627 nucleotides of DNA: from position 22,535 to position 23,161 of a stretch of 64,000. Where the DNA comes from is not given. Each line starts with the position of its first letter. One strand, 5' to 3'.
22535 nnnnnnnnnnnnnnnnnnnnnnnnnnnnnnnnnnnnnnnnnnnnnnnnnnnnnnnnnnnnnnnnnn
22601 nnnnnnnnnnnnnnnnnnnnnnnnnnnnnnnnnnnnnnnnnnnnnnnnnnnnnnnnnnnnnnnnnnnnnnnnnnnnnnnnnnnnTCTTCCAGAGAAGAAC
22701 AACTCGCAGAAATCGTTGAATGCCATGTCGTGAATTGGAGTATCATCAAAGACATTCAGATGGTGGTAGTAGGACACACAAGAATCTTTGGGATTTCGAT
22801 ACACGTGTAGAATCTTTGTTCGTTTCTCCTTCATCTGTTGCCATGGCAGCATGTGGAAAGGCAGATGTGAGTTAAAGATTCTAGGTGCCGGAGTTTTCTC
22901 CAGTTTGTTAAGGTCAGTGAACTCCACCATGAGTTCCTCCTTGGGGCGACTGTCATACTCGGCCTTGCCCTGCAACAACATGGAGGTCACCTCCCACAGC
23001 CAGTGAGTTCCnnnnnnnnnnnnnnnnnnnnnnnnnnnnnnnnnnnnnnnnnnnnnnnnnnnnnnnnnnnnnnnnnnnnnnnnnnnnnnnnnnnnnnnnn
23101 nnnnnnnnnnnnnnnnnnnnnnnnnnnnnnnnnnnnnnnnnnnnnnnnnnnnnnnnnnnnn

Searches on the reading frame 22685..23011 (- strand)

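Call 12: search_protein_families(library=pfam, max_evalue=1, proteins=[window:22685-23011:-])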
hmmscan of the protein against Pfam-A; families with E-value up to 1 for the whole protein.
seq(109 aa): 1 family
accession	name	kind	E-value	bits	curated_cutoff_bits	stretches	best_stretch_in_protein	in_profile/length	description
PF00685.33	Sulfotransfer_1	-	8.3e-19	68.4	22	1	1-108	13-133/255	Sulfotransferase domain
